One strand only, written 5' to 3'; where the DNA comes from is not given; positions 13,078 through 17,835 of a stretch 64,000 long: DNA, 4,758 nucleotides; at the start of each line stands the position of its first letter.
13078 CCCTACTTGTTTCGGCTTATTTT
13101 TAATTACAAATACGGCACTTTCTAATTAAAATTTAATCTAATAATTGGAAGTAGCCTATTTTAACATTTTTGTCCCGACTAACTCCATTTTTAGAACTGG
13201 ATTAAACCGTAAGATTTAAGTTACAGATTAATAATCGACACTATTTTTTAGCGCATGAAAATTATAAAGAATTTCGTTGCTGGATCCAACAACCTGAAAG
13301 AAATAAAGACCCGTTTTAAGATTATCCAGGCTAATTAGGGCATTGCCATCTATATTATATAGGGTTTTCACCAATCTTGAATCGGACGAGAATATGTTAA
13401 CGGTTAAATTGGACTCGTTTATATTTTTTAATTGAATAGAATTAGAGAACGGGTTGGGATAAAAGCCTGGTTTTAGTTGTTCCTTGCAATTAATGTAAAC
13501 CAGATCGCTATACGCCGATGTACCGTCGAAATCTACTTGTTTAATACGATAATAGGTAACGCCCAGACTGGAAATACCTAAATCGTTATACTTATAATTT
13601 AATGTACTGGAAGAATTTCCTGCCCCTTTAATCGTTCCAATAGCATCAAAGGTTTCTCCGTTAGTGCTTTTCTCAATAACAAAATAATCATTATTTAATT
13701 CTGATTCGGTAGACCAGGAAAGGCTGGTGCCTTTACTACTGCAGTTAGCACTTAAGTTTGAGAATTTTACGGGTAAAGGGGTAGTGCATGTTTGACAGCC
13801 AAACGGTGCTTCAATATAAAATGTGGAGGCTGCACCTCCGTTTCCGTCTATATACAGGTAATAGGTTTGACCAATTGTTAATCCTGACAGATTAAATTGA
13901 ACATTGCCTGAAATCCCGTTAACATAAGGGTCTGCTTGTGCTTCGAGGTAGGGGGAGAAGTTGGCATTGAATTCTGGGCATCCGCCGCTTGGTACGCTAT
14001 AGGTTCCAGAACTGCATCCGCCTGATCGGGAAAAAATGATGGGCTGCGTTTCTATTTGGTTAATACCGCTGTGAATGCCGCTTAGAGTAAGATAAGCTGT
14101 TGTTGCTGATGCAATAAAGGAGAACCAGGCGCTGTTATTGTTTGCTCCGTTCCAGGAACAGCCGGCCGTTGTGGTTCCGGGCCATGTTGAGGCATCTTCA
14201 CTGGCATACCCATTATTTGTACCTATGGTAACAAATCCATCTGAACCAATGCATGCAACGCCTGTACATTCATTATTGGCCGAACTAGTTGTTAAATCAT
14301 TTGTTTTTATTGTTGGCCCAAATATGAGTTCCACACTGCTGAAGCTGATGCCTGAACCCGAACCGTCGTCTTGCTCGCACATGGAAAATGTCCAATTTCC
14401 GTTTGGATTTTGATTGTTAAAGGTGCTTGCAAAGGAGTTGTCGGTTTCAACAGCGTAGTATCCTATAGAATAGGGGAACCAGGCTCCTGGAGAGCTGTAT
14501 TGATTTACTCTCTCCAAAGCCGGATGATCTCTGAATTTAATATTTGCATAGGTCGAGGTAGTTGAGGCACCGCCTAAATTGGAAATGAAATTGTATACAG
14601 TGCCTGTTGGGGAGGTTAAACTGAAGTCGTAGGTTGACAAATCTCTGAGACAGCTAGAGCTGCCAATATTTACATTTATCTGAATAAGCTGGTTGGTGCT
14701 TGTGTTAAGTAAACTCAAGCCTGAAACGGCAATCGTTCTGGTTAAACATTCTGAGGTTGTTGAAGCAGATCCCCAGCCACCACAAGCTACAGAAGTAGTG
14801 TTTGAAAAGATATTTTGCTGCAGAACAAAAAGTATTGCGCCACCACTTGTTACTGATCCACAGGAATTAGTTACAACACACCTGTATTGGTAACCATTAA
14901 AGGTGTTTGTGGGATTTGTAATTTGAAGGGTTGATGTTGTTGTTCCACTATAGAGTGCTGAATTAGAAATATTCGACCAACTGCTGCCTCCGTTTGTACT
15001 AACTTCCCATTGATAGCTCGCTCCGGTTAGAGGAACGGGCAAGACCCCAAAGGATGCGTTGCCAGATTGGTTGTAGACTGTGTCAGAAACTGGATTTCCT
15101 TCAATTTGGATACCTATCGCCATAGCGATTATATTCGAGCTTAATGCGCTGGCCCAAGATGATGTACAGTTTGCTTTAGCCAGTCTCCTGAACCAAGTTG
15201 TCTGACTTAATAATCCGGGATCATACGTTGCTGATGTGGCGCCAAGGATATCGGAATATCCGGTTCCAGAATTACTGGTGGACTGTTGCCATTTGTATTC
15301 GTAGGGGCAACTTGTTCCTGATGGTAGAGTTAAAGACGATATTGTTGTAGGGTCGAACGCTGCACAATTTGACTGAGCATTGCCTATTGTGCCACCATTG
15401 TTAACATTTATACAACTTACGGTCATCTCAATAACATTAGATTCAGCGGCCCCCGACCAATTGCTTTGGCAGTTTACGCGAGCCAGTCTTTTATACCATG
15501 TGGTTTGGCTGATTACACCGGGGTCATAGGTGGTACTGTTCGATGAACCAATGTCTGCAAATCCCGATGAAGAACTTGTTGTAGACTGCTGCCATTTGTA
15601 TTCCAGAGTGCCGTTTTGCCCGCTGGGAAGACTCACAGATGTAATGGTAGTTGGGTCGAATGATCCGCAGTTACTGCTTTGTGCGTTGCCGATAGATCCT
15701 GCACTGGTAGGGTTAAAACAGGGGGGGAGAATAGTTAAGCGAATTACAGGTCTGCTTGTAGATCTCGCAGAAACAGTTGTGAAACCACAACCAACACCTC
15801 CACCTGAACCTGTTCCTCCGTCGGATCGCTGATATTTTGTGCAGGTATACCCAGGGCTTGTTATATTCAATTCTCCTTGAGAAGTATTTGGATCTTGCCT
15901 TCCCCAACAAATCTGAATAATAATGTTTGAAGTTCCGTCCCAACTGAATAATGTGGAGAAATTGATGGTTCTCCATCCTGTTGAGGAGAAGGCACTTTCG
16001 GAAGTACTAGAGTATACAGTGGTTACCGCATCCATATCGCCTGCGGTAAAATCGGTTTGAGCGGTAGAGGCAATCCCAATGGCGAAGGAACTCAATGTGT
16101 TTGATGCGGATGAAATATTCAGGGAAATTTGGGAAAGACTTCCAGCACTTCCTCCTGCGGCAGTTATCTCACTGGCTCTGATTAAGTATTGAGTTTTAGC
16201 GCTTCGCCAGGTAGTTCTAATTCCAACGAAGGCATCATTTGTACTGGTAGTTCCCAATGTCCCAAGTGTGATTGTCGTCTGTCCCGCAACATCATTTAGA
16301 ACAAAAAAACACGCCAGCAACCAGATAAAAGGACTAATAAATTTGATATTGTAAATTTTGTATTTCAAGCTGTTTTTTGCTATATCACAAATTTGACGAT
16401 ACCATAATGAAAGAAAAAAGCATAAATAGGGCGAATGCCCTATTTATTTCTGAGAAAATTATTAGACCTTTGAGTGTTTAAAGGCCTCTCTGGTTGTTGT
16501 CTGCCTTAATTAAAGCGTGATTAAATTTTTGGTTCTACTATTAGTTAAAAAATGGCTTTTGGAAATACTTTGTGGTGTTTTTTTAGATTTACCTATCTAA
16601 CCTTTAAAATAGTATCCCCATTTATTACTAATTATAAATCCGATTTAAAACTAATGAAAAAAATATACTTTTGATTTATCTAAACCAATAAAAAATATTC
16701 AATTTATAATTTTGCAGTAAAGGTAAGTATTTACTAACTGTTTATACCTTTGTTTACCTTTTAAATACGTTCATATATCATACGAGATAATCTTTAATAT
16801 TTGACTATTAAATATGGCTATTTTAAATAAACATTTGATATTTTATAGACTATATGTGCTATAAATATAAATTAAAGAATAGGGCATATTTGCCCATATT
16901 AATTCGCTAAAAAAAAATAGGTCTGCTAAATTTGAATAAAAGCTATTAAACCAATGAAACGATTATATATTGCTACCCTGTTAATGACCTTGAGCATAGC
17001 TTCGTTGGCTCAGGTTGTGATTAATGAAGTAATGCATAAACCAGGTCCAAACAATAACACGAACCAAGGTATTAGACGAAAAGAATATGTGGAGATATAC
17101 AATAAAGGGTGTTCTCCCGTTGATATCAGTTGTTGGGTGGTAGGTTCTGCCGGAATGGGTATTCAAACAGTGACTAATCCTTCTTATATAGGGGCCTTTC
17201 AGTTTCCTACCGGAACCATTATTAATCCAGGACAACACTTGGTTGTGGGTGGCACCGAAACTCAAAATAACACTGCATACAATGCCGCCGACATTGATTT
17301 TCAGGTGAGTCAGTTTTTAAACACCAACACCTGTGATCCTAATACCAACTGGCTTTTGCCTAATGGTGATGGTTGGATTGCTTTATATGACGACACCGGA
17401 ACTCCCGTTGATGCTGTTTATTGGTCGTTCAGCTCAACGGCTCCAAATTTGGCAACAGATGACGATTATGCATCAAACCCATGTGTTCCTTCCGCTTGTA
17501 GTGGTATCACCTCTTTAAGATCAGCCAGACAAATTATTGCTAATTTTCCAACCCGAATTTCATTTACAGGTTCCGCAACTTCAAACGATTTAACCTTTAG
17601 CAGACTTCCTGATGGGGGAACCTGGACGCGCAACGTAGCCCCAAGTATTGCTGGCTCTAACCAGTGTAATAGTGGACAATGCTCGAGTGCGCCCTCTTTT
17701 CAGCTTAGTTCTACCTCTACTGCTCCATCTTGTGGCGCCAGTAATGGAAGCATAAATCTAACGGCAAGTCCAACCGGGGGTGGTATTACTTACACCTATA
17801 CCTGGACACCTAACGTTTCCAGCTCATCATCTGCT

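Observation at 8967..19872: An accessory-looking cell-surface locus encodes three giant T9SS cargo adhesins, two with a lamin-tail domain plus SprB-repeat architecture, together with an unknown 458-aa partner.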

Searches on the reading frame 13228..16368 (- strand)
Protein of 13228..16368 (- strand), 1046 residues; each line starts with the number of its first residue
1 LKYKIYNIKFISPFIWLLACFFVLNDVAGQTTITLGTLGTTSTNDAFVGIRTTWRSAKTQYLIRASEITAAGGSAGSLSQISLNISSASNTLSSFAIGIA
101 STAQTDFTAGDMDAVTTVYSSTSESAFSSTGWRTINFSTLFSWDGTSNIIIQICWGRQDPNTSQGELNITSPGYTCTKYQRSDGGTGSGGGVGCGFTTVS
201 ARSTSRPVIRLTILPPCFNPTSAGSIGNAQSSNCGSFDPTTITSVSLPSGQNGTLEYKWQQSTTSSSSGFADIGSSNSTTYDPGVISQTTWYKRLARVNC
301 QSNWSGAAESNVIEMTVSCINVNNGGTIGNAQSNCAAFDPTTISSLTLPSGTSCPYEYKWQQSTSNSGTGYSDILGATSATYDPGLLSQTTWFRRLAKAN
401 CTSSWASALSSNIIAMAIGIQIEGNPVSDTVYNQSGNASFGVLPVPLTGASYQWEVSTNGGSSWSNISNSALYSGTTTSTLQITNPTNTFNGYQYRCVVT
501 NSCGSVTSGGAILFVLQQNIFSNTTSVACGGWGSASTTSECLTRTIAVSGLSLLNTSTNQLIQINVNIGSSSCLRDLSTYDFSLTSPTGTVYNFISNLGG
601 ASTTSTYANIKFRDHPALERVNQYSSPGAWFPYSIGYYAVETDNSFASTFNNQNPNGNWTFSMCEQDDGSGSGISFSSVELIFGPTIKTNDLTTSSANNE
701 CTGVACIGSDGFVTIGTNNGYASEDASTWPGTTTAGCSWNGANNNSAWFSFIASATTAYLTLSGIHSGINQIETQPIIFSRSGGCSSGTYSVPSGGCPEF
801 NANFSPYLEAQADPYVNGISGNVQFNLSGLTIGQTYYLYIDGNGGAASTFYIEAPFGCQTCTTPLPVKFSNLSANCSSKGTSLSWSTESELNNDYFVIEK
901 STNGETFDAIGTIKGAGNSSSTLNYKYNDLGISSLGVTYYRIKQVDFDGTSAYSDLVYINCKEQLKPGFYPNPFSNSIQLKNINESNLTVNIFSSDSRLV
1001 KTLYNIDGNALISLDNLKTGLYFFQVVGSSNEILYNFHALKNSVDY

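Call 3: search_protein_families(library=pfam, proteins=[window:13228-16368:-], max_evalue=0.01)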
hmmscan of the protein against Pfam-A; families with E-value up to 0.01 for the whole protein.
window:13228-16368:- (1046 aa): 1 family
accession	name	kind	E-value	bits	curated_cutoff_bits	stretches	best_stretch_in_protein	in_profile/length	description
PF18962.6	Por_Secre_tail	-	3.3e-07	30.9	27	1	970-1032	2-68/75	Secretion system C-terminal sorting domain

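Call 4: search_protein_families(library=ncbifam, proteins=[window:13228-16368:-], max_evalue=0.01)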
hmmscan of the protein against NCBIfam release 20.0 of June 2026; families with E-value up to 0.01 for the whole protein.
window:13228-16368:- (1046 aa): 2 families
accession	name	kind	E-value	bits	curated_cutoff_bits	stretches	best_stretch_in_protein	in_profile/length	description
TIGR04183.1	Por_Secre_tail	domain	1.4e-06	28.2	23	1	970-1031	2-63/72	T9SS type A sorting domain-containing protein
NF040485.1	ZirU_fam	subfamily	3.6e-06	27.3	100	1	353-385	163-197/210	ZirU family protein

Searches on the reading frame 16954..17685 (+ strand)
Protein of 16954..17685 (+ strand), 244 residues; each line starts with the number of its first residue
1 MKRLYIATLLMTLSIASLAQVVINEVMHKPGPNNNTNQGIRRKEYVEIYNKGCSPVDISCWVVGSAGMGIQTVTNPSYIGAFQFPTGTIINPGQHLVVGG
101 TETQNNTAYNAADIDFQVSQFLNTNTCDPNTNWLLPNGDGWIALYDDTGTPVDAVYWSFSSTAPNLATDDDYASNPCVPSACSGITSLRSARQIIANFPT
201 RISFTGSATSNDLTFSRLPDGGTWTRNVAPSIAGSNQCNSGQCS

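Call 50: find_homologous_proteins(query=window:16954-17685:+, max_evalue=0.00001)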
Query seq(244 aa) (244 aa): 5 proteins with E <= 0.00001 among 582 candidates.
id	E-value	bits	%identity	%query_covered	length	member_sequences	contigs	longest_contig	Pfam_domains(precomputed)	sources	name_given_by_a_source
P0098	1.5e-76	275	54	100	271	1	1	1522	PF00932.26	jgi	jgi:hypothetical protein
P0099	9.6e-49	184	56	64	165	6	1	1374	PF00932.26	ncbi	-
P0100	1.4e-41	161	55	56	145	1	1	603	PF00932.26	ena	-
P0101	2.0e-25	108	40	83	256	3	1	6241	PF00932.26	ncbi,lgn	ncbi:MAG: lamin tail domain-containing protein [Bacteroidota bacterium]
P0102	1.3e-22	99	37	78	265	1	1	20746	PF00932.26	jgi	jgi:hypothetical protein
